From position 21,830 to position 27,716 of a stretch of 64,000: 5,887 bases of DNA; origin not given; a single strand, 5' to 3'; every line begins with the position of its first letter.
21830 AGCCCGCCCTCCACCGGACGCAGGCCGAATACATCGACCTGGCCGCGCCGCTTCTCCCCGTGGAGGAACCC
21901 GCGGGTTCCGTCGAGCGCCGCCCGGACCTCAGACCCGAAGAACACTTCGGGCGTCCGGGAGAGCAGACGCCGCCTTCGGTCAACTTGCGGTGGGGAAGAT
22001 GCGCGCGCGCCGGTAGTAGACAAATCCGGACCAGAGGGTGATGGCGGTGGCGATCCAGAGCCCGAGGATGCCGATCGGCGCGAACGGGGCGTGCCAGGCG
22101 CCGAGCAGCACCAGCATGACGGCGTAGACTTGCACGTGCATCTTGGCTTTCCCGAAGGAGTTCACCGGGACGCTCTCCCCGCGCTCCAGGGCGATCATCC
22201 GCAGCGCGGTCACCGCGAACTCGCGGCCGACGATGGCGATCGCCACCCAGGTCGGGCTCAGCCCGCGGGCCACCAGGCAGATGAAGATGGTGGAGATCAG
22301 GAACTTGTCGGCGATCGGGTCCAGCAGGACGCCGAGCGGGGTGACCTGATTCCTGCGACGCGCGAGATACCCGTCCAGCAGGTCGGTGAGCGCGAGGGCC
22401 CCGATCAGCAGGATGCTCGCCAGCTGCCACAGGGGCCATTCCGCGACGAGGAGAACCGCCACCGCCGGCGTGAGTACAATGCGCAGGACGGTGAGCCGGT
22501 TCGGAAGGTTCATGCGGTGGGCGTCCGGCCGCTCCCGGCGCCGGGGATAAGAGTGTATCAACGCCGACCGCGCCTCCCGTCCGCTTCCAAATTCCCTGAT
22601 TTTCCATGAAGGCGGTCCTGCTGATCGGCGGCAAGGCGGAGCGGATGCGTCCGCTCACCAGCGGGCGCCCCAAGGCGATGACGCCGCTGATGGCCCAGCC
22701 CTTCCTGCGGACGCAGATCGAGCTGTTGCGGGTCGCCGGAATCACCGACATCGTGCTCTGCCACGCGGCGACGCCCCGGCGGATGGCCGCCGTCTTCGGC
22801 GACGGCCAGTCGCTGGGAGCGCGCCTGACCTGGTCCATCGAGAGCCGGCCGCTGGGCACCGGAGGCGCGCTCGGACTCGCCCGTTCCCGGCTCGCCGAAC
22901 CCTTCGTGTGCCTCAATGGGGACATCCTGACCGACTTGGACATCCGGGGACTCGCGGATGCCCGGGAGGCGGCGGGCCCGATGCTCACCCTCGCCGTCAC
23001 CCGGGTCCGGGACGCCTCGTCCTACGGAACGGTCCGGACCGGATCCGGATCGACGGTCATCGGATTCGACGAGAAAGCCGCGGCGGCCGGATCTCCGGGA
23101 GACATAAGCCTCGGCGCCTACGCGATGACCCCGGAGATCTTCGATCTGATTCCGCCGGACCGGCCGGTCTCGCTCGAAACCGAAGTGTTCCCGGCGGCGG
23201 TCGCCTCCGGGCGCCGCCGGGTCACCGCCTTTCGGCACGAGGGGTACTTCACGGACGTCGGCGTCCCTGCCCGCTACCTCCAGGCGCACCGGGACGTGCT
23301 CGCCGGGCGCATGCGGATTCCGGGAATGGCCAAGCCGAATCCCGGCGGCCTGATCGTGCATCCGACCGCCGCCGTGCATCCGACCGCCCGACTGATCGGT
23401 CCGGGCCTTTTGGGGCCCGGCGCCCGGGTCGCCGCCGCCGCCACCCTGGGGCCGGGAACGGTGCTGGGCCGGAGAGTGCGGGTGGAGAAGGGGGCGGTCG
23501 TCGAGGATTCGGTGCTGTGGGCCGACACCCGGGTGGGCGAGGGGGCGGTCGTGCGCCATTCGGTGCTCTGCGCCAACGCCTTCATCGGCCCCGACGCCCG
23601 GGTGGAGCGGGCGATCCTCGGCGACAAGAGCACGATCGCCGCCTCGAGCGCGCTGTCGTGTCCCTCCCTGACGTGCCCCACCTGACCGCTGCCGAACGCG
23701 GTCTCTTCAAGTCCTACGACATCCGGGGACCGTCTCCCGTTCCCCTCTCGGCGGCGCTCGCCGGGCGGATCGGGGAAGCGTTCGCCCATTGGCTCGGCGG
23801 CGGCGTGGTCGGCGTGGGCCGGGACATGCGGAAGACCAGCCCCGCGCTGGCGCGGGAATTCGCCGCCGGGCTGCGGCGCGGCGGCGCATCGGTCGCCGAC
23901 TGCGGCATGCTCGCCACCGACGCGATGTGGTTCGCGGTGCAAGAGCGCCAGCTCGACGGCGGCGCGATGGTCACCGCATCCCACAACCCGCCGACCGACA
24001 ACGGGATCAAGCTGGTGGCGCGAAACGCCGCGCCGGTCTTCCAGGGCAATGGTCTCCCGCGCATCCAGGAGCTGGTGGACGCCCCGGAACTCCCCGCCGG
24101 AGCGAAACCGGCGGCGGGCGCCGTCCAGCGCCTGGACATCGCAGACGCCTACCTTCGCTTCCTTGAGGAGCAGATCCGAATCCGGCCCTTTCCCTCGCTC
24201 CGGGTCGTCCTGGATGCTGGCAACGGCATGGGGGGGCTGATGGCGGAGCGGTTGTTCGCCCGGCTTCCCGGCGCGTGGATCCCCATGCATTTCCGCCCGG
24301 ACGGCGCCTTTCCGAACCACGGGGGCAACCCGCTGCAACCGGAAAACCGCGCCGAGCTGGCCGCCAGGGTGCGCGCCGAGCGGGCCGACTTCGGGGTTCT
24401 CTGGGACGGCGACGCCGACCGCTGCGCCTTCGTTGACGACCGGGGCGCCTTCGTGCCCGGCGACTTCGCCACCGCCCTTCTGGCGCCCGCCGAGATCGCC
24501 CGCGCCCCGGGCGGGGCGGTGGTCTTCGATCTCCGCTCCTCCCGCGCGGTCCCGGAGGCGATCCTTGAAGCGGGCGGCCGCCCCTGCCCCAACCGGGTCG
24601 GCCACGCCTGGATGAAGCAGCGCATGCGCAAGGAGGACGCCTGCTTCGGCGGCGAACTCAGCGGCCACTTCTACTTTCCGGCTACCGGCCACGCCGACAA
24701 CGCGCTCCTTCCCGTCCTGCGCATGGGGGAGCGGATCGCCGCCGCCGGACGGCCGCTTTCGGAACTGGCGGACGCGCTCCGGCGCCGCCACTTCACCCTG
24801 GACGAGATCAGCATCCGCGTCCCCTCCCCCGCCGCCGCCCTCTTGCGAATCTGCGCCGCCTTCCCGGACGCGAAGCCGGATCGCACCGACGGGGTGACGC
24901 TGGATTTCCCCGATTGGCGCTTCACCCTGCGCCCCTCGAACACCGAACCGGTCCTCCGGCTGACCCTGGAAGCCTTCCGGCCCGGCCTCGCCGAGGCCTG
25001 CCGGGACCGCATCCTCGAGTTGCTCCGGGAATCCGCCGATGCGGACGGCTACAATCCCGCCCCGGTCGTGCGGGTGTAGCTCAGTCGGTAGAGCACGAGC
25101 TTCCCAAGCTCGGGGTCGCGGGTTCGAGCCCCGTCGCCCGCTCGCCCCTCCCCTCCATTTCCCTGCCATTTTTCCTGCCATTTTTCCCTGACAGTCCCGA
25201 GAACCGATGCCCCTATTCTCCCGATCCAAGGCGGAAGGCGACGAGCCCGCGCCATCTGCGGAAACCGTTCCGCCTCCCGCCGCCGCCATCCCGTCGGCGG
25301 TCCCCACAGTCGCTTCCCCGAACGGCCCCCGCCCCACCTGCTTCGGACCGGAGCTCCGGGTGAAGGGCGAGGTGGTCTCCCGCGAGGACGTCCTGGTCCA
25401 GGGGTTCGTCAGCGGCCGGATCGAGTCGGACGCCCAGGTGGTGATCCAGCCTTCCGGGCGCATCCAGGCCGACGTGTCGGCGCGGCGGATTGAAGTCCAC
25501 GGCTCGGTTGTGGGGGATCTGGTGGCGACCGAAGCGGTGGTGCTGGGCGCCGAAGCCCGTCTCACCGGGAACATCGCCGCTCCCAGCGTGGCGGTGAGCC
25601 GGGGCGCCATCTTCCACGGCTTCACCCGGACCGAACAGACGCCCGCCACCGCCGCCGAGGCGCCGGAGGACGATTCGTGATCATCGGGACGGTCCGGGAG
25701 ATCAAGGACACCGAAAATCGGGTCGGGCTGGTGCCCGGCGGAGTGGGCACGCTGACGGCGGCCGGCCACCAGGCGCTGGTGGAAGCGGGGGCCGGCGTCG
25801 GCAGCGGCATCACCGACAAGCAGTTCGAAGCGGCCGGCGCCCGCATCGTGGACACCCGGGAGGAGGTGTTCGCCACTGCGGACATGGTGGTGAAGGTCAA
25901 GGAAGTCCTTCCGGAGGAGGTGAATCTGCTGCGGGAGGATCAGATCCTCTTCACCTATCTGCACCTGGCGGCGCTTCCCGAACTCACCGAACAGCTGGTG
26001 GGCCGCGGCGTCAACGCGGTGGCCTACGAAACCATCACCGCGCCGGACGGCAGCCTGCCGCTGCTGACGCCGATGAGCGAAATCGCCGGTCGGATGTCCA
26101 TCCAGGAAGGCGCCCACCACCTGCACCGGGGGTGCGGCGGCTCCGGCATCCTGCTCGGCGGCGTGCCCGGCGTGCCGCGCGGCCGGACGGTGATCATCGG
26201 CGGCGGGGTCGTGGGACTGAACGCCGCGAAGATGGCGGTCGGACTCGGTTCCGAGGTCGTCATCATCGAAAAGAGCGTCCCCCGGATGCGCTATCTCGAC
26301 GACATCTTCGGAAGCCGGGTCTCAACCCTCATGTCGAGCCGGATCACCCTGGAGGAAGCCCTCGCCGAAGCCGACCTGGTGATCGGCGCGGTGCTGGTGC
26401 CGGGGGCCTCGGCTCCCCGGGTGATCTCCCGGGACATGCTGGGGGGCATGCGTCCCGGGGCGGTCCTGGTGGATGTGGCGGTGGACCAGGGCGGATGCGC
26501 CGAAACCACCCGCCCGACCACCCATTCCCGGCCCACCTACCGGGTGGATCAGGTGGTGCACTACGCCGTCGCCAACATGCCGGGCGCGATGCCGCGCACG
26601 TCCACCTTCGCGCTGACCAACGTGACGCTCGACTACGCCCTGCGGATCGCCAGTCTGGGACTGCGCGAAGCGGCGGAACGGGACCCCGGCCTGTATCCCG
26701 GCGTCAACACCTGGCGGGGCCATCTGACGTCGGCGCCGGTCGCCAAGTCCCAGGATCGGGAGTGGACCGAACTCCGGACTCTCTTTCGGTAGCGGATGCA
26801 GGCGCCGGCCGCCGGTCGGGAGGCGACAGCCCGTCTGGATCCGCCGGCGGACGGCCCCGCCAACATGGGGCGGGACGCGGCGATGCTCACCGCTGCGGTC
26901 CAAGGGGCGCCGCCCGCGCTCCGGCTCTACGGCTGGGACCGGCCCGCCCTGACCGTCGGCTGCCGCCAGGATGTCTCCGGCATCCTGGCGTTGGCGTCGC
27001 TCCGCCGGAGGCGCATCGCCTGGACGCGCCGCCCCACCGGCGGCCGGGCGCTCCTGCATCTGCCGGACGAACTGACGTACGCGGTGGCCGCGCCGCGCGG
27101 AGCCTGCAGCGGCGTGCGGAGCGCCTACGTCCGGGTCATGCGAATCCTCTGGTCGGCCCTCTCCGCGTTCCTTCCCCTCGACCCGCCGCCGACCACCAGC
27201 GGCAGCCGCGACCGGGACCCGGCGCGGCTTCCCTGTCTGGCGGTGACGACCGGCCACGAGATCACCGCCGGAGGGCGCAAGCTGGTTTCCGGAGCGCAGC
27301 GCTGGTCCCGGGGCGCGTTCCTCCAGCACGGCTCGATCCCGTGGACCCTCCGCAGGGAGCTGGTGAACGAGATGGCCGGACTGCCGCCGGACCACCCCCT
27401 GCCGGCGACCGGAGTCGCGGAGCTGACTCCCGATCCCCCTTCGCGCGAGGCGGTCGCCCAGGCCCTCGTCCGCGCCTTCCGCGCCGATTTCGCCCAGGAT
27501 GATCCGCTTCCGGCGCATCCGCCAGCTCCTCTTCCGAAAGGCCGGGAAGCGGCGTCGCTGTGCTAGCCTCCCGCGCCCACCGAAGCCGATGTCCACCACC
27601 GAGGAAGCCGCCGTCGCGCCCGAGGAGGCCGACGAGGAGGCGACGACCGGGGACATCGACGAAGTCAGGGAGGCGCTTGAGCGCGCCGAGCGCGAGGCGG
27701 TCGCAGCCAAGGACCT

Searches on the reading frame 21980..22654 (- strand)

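Call 50: search_protein_families(library=pfam, proteins=[window:21980-22654:-], max_evalue=0.00001)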
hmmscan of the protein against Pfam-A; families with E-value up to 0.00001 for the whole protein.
window:21980-22654:- (224 aa): 1 family
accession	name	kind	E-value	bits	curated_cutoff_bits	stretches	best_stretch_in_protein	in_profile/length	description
PF01066.26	CDP-OH_P_transf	-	2.4e-38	132.3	22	1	48-208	1-152/152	CDP-alcohol phosphatidyltransferase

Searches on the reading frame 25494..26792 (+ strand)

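Call 50: search_protein_families(library=pfam, proteins=[window:25494-26792:+], max_evalue=0.00001)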
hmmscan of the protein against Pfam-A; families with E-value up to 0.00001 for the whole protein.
window:25494-26792:+ (432 aa): 5 families
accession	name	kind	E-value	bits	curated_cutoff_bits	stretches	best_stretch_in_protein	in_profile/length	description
PF01262.27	AlaDh_PNT_C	-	2.8e-79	265.9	23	1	202-413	1-213/214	Alanine dehydrogenase/PNT, C-terminal domain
PF05222.21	AlaDh_PNT_N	-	1.8e-45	154.9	30.4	1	66-198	2-136/136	Alanine dehydrogenase/PNT, N-terminal domain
PF02826.25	2-Hacid_dh_C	-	7.5e-08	32.4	25.1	1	231-329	38-127/178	D-isomer specific 2-hydroxyacid dehydrogenase, NAD binding domain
PF00070.33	Pyr_redox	-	1.7e-06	28.9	22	1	231-283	1-53/82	Pyridine nucleotide-disulphide oxidoreductase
PF07992.20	Pyr_redox_2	-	4.8e-06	26.6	26.1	1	225-280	142-193/291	Pyridine nucleotide-disulphide oxidoreductase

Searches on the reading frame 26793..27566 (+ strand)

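Call 50: search_protein_families(library=pfam, proteins=[window:26793-27566:+], max_evalue=0.00001)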
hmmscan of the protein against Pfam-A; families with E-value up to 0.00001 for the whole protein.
window:26793-27566:+ (257 aa): 1 family
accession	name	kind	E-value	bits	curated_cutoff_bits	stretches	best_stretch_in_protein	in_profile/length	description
PF21948.1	LplA-B_cat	-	2.9e-17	63.7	27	1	23-229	4-199/200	Lipoyl protein ligase A/B catalytic domain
